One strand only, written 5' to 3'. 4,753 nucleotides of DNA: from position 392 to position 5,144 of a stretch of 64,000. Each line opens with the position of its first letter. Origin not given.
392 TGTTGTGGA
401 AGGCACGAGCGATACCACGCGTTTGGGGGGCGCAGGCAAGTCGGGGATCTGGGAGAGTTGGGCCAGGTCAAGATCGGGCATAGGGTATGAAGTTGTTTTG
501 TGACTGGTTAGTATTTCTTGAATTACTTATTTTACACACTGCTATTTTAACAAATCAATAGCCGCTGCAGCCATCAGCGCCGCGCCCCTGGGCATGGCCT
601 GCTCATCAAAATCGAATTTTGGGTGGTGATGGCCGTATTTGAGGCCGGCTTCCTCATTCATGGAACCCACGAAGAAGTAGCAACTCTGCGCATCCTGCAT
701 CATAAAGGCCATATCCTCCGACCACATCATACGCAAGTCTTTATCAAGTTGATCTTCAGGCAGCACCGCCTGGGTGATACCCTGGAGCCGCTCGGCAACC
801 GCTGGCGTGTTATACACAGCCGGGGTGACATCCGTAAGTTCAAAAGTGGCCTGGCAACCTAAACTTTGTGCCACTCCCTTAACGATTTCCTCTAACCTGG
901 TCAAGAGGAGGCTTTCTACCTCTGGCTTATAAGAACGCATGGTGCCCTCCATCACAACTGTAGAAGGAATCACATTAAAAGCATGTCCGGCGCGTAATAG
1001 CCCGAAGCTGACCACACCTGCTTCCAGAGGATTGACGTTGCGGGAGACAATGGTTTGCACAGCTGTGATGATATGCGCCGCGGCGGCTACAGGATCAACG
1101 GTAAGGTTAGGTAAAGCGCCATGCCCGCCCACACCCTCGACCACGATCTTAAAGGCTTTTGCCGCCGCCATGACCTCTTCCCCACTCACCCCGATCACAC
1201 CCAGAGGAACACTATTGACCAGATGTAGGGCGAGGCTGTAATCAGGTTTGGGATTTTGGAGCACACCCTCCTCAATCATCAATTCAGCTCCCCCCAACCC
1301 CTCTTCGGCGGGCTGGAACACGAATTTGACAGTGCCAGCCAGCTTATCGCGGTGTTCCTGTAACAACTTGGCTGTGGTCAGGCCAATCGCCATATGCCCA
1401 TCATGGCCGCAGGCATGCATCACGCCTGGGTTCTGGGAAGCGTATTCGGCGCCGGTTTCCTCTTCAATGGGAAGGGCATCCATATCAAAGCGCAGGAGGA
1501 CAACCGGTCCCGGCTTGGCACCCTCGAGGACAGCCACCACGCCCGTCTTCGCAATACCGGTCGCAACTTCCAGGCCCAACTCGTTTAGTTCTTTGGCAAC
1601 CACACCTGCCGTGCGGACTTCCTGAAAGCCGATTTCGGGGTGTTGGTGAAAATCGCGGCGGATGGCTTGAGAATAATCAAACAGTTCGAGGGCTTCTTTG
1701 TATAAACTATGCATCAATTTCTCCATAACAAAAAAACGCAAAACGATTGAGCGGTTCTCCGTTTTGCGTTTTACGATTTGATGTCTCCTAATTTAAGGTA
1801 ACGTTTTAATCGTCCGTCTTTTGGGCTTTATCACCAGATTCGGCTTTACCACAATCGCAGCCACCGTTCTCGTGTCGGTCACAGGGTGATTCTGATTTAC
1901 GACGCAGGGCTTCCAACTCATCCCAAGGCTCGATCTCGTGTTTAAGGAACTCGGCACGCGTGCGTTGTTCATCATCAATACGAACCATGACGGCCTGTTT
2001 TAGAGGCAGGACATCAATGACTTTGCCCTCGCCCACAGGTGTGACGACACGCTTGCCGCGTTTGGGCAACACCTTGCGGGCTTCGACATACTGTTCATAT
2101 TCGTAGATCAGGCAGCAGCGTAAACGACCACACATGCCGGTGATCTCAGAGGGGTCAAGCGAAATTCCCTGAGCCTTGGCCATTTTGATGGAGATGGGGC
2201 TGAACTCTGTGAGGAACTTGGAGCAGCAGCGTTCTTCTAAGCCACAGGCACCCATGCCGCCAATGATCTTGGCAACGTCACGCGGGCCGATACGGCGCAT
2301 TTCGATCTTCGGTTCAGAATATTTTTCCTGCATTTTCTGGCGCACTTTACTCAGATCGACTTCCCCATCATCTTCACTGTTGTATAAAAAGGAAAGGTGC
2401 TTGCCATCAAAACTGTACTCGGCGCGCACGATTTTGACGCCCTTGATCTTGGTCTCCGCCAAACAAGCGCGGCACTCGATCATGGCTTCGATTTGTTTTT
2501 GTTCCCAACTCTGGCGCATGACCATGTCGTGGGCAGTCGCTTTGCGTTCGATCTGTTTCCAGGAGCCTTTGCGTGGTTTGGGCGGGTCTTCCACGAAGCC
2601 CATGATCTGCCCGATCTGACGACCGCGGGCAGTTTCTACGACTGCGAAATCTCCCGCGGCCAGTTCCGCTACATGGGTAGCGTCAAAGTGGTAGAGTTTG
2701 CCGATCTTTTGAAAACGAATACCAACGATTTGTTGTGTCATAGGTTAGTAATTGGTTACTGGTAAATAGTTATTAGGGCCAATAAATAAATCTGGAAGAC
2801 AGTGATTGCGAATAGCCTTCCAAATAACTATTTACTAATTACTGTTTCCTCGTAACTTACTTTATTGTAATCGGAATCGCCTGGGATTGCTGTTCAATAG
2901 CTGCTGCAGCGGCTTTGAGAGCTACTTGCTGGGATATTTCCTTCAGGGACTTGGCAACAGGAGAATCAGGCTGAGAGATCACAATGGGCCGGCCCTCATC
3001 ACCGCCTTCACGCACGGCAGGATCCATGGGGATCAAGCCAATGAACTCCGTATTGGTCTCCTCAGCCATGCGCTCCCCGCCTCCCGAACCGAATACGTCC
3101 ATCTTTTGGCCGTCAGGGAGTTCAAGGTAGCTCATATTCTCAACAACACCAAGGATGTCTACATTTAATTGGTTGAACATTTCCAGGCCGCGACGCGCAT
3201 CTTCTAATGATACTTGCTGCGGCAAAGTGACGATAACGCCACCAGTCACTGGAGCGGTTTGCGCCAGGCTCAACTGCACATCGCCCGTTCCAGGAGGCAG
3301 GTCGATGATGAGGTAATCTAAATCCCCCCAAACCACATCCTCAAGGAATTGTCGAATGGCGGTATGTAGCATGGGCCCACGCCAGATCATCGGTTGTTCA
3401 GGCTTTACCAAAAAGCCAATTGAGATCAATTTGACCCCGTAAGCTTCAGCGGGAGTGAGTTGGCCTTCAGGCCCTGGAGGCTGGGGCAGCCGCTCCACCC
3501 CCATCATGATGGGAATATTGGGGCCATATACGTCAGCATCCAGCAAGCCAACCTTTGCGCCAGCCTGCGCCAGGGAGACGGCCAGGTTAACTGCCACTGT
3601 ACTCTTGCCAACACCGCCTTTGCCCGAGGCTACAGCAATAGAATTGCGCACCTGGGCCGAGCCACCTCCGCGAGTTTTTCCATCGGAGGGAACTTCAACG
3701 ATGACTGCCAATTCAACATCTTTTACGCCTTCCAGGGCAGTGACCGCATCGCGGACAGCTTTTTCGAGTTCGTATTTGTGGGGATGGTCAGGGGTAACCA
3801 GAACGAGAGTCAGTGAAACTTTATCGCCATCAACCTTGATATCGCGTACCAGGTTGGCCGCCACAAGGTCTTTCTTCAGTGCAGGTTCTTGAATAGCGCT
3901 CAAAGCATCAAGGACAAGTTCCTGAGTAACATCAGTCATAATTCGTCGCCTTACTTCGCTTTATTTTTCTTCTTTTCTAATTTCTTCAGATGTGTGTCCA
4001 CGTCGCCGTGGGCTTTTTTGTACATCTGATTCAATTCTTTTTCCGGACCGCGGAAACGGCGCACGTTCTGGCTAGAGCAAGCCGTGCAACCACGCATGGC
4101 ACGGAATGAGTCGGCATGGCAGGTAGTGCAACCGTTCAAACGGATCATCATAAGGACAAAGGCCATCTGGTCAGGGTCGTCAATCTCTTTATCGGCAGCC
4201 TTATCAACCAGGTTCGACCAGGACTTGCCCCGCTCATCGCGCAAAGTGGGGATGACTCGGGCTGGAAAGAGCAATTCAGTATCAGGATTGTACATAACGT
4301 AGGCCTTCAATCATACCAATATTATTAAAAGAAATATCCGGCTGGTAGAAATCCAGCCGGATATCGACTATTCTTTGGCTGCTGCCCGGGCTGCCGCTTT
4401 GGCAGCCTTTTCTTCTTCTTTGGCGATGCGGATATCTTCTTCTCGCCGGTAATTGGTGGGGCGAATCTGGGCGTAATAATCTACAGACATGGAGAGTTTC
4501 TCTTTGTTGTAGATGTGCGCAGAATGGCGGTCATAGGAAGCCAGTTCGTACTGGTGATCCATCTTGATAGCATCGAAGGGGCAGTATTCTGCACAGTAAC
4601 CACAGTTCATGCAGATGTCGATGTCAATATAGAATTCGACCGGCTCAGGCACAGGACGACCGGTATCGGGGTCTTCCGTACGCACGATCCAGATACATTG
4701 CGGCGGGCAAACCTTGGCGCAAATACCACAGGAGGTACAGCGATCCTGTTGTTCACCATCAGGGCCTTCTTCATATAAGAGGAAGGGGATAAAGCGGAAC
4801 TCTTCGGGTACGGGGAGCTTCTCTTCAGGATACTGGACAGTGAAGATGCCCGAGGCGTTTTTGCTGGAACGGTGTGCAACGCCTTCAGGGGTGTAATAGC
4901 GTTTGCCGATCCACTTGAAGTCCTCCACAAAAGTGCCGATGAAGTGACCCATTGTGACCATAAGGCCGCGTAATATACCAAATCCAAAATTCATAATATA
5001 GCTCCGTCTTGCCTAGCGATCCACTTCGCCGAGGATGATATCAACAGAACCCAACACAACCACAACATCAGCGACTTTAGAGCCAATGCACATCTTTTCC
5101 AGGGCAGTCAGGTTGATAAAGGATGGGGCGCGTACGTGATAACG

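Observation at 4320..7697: Stand-alone complex-I Q-module operon (nuoB, fused nuoCD, nuoI) translationally coupled to an IscX-like gene and lacking any membrane-arm or N-module genes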

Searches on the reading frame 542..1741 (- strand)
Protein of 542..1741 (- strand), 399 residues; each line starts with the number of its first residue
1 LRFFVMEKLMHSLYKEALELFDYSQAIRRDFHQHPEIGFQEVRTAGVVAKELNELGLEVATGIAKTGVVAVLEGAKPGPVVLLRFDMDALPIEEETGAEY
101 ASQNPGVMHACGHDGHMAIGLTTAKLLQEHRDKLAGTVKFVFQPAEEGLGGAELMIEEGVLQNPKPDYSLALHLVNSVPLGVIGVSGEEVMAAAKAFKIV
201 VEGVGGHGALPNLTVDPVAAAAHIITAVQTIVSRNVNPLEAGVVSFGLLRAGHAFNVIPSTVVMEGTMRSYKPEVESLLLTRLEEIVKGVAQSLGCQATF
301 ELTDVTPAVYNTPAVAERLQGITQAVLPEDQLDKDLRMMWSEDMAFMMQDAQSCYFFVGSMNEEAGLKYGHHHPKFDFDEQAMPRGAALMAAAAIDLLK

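Call 6: search_protein_families(library=ncbifam, proteins=[window:542-1741:-], max_evalue=0.001)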
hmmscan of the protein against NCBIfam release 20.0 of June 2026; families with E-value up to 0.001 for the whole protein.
window:542-1741:- (399 aa): 17 families
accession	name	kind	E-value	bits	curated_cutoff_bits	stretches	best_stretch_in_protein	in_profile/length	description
TIGR01891.1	amidohydrolases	subfamily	4.2e-113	378.2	153.75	1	26-385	3-365/366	amidohydrolase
NF040868.1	carboxypep_CpsA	equivalog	1.2e-110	369.9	500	1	11-396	2-388/391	carboxypeptidase CpsA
NF038260.1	ectoine_DoeB_2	equivalog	1.8e-86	290.4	550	1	21-389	5-371/378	N(2)-acetyl-L-2,4-diaminobutanoate deacetylase DoeB2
TIGR01879.1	hydantase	subfamily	9.1e-10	38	204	1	190-362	203-372/401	hydantoinase/carbamoylase family amidase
NF006775.0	PRK09290.2-5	equivalog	3.7e-09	35.8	479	1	189-360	214-382/419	allantoate amidohydrolase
NF058540.1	Ncarbamyl_ErtE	equivalog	1.5e-08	33.7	520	1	191-393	214-410/418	N-carbamyl-l-glutamate amidohydrolase ErtE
TIGR01910.1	DapE-ArgE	subfamily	3e-07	30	217.6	1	116-303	109-292/373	ArgE/DapE family deacylase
NF009557.0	PRK13009.1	equivalog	2.5e-05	23.6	284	1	135-294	123-283/377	succinyl-diaminopimelate desuccinylase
TIGR01892.1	AcOrn-deacetyl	equivalog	2.9e-05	23.3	297.7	1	109-313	96-296/365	acetylornithine deacetylase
NF006365.0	PRK08588.1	subfamily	3.5e-05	23.3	289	1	127-313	120-301/383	succinyl-diaminopimelate desuccinylase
NF006770.0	PRK09290.1-4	equivalog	0.00011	21.1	372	1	196-324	214-340/403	allantoate amidohydrolase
NF006771.0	PRK09290.1-5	subfamily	0.00013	20.6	399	1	195-316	216-337/413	allantoate amidohydrolase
NF004788.0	PRK06133.1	subfamily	0.00014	20.9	349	1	105-337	139-353/417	glutamate carboxypeptidase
NF005710.0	PRK07522.1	subfamily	0.00018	20.8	412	1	115-289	112-285/391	acetylornithine deacetylase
NF005602.0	PRK07338.1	equivalog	0.00025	19.8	357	1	196-301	207-309/409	hydrolase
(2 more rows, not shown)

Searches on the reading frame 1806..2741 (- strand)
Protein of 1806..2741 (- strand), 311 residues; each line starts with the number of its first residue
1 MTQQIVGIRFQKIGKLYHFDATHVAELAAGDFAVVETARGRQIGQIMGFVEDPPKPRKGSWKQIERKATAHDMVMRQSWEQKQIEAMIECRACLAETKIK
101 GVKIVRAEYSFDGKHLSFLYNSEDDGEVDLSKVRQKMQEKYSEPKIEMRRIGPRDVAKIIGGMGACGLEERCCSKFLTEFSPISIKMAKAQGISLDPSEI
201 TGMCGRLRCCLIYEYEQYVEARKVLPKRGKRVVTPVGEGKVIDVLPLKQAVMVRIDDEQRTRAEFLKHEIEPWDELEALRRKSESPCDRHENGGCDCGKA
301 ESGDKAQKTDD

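Call 4: search_protein_families(library=pfam, proteins=[window:1806-2741:-], max_evalue=0.01)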
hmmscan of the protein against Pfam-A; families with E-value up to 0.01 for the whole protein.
window:1806-2741:- (311 aa): 1 family
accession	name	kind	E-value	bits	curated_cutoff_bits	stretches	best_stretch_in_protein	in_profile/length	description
PF04468.17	PSP1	-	2.1e-13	50.8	27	1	62-151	1-86/86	PSP1 C-terminal conserved region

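Call 6: search_protein_families(library=ncbifam, proteins=[window:1806-2741:-], max_evalue=0.001)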
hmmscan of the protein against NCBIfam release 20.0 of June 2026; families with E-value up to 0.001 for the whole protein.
window:1806-2741:- (311 aa): 1 family
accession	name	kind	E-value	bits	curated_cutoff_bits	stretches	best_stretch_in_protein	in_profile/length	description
NF041131.1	RicT_YaaT_fam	subfamily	5.2e-56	189.6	70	1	32-244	2-210/213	regulatory iron-sulfur-containing complex subunit RicT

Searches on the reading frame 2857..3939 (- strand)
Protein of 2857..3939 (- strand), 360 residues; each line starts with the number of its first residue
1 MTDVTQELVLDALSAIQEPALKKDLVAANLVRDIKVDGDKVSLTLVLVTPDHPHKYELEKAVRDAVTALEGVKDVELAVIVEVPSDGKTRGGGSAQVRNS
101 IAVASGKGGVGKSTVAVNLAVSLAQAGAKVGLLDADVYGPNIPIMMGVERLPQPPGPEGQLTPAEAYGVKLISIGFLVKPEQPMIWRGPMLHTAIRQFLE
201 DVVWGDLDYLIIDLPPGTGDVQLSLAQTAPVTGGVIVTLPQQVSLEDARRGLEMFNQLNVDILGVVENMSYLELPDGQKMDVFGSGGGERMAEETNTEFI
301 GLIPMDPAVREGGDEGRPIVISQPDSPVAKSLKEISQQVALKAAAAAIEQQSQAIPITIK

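Call 4: search_protein_families(library=pfam, proteins=[window:2857-3939:-], max_evalue=0.01)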
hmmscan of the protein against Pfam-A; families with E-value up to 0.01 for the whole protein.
window:2857-3939:- (360 aa): 12 families
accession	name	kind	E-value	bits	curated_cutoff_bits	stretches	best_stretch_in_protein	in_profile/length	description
PF10609.15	ParA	-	2.6e-98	328.8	27.1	1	96-339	1-245/246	NUBPL iron-transfer P-loop NTPase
PF01656.29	CbiA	-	9.9e-17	61.5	25.4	1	101-319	1-125/125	CobQ/CobB/MinD/ParA nucleotide binding domain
PF01883.24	FeS_assembly_P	-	1.2e-14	54.7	23.5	1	9-76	4-70/73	Iron-sulfur cluster assembly protein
PF13614.12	AAA_31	-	1.2e-11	45.3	27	1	100-137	3-40/177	AAA domain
PF09140.17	MipZ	-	4.6e-07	29.8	20.7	1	101-137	3-39/262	ATPase MipZ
PF02374.21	ArsA_ATPase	-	1e-06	28.7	24.3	1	103-136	5-38/305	Anion-transporting ATPase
PF00142.24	Fer4_NifH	-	1.1e-06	28.8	25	1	105-134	6-35/271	4Fe-4S iron sulfur cluster binding proteins, NifH/frxC family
PF07015.17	VirC1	-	0.0016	18.2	24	1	101-137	4-40/231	VirC1 protein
PF13481.12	AAA_25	-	0.0034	17.5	27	1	99-128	33-61/195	AAA domain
PF25199.1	nSTAND_NTPase5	-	0.004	17.4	34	1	96-136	38-79/145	Novel STAND NTPase 5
PF16575.11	CLP1_P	-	0.0051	17.1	26.6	1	106-142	1-37/188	mRNA cleavage and polyadenylation factor CLP1 P-loop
PF13580.11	SIS_2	-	0.0065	16.9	27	0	272-309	30-67/138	SIS domain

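Call 6: search_protein_families(library=ncbifam, proteins=[window:2857-3939:-], max_evalue=0.001)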
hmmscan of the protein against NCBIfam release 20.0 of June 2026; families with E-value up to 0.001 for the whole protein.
window:2857-3939:- (360 aa): 26 families (the best 25 are shown)
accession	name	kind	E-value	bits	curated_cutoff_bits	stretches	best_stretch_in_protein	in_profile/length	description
NF008669.0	PRK11670.1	equivalog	6e-96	321.5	348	1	3-342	11-352/369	iron-sulfur cluster carrier protein ApbC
NF041136.1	MrpORP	equivalog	1.4e-89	301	450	1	95-351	2-260/365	iron-sulfur cluster carrier protein MrpORP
TIGR01969.1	minD_arch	subfamily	6.7e-29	100.8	201.75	2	201-349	100-240/251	cell division ATPase MinD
TIGR01968.1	minD_bact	equivalog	4.4e-19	68.9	212.9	2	100-150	3-53/261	septum site-determining protein MinD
NF041546.1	ParA_partition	equivalog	8e-12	45.1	180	1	101-136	2-37/203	ParA family partition ATPase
TIGR01007.1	eps_fam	subfamily_domain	1.6e-11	44.1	108.05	1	99-141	18-60/204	polysaccharide biosynthesis tyrosine autokinase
NF008079.0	PRK10818.1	equivalog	7.8e-10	38.5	508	1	101-150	5-54/270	septum site-determining protein MinD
NF047398.1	AAA_KGGVGR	domain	2e-09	38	90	1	101-148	5-52/190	KGGVGR-motif variant AAA ATPase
TIGR03018.1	pepcterm_TyrKin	hypoth_equivalog_domain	2.5e-09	36.8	230.65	1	94-150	31-88/207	XrtA-associated tyrosine autokinase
TIGR03815.1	CpaE_hom_Actino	equivalog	1.6e-08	34.1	154.45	1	99-152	112-165/340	septum site-determining protein Ssd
TIGR02945.1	SUF_assoc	equivalog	2.3e-08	34.3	143.4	1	6-86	3-84/99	SUF system Fe-S cluster assembly protein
NF033200.1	F430_CfbC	exception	2.3e-08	33.7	402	1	105-136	6-37/260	Ni-sirohydrochlorin a,c-diamide reductive cyclase ATP-dependent reductase subunit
TIGR03371.1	cellulose_yhjQ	equivalog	5.2e-08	32.7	157.85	1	100-136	3-39/246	cellulose biosynthesis protein BcsQ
NF053622.1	ATPseBagAMYCTU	equivalog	1.8e-07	30.9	400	1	100-135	8-43/325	ATPase BagA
TIGR03029.1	EpsG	equivalog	2.3e-07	30.3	313.8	1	98-141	103-146/274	chain length determinant protein tyrosine kinase EpsG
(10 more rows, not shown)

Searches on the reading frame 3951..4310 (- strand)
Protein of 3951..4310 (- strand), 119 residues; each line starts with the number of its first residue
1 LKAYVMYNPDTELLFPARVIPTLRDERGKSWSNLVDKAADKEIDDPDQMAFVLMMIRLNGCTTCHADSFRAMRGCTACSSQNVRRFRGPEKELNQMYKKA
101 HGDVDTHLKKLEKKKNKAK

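Call 4: search_protein_families(library=pfam, proteins=[window:3951-4310:-], max_evalue=0.01)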
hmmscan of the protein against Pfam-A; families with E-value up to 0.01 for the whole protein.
window:3951-4310:- (119 aa): 0 families

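Call 6: search_protein_families(library=ncbifam, proteins=[window:3951-4310:-], max_evalue=0.001)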
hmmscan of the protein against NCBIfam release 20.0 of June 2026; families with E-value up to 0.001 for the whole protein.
window:3951-4310:- (119 aa): 0 families

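Call 45: search_solved_structures(query=window:3951-4295:-, max_evalue=10)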
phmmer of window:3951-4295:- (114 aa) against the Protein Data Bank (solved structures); distinct sequences matched with E-value up to 10: 1.
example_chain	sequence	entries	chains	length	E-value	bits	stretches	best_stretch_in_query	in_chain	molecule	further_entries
5ol9_A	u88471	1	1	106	1.5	12.1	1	11-90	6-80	Transcription elongation factor, mitochondrial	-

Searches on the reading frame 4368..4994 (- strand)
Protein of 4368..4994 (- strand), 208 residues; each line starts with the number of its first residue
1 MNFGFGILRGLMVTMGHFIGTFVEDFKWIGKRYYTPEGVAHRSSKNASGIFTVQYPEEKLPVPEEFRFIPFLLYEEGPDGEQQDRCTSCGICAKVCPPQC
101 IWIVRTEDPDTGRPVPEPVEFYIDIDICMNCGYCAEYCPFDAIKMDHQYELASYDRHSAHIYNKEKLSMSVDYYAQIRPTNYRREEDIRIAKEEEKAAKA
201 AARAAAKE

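Call 4: search_protein_families(library=pfam, proteins=[window:4368-4994:-], max_evalue=0.01)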
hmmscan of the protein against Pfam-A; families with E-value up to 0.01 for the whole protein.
window:4368-4994:- (208 aa): 13 families
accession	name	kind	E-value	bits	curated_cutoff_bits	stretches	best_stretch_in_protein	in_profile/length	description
PF00037.32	Fer4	-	1.2e-12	47.5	21.1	2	122-144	2-24/24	4Fe-4S binding domain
PF12797.12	Fer4_2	-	2.1e-09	37.2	24.5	2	121-140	3-22/22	4Fe-4S binding domain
PF13187.11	Fer4_9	-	2.9e-09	37.2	27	2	83-101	34-52/52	4Fe-4S dicluster domain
PF12838.12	Fer4_7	-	5.7e-09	36.7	27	1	85-142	1-52/52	4Fe-4S dicluster domain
PF13484.11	Fer4_16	-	1.8e-08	35.4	30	1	128-168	2-41/66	4Fe-4S double cluster binding domain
PF14697.11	Fer4_21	-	1e-07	32.4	35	2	123-148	3-31/59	4Fe-4S dicluster domain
PF12837.12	Fer4_6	-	1.1e-07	31.9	25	2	83-101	6-24/24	4Fe-4S binding domain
PF13237.11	Fer4_10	-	1.7e-06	28.3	25.5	2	82-139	5-53/53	4Fe-4S dicluster domain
PF25160.1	LdpA_Fe-S-bd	-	2.1e-05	24.6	27.6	0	126-146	26-46/49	LdpA Fe-S cluster-binding domain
PF13183.11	Fer4_8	-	6.9e-05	23.7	27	2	126-159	3-35/68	4Fe-4S dicluster domain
PF12800.12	Fer4_4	-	0.0005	20.6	24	0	84-97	2-15/17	4Fe-4S binding domain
PF13534.11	Fer4_17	-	0.0014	19.5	22.2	0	128-150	2-24/61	4Fe-4S dicluster domain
PF12798.12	Fer4_3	-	0.0067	17.6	27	0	128-142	1-15/15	4Fe-4S binding domain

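Call 6: search_protein_families(library=ncbifam, proteins=[window:4368-4994:-], max_evalue=0.001)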
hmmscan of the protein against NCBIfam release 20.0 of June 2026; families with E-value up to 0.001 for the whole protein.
window:4368-4994:- (208 aa): 62 families (the best 25 are shown)
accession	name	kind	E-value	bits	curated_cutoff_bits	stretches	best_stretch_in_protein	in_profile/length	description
TIGR01971.1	NuoI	subfamily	2e-27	95.2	113.05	1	51-167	14-121/121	NADH-quinone oxidoreductase, chain I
NF004537.0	PRK05888.1-3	equivalog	1.3e-22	80.3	163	1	51-189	39-175/204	NADH-quinone oxidoreductase subunit NuoI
NF004536.0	PRK05888.1-1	equivalog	2.6e-22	79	212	1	51-199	29-167/180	NADH-quinone oxidoreductase subunit NuoI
NF004538.0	PRK05888.1-4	equivalog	1.4e-20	73.5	135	1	51-176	32-150/162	NADH-quinone oxidoreductase subunit NuoI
NF004542.0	PRK05888.2-3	equivalog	1e-19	70.8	248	1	49-161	51-157/203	NADH-quinone oxidoreductase subunit NuoI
NF004539.0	PRK05888.1-5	equivalog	4.8e-18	65.4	225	1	51-176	32-149/162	NADH-quinone oxidoreductase subunit NuoI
NF004540.0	PRK05888.2-1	equivalog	1.8e-17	63.2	215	1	50-158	19-118/139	NADH-quinone oxidoreductase subunit NuoI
TIGR00403.1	ndhI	equivalog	3.4e-16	59.3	302.35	1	50-165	37-140/183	NAD(P)H-quinone oxidoreductase subunit I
NF004544.0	PRK05888.2-6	equivalog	2.4e-15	56.7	457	1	48-157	47-150/220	NADH-quinone oxidoreductase subunit NuoI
NF009053.0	PRK12387.1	subfamily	5.8e-14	52.3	204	1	48-169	11-114/180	formate hydrogenlyase complex iron-sulfur subunit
NF004545.0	PRK05888.3-1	equivalog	1.4e-13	50.8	229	1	51-169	42-147/154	NADH-quinone oxidoreductase subunit NuoI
NF006221.0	PRK08348.1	subfamily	1.4e-12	47.5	124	1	55-162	23-111/136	NADH-plastoquinone oxidoreductase subunit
NF040612.1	F420_dehyd_FpoI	exception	2.7e-12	46.7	180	1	51-171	18-128/135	F420H2 dehydrogenase subunit FpoI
NF004541.0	PRK05888.2-2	equivalog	1.2e-11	44.7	217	1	51-177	37-144/168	NADH-quinone oxidoreductase subunit NuoI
NF006076.0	PRK08222.1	equivalog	1.1e-10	41.7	270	1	49-166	12-111/181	hydrogenase 4 subunit H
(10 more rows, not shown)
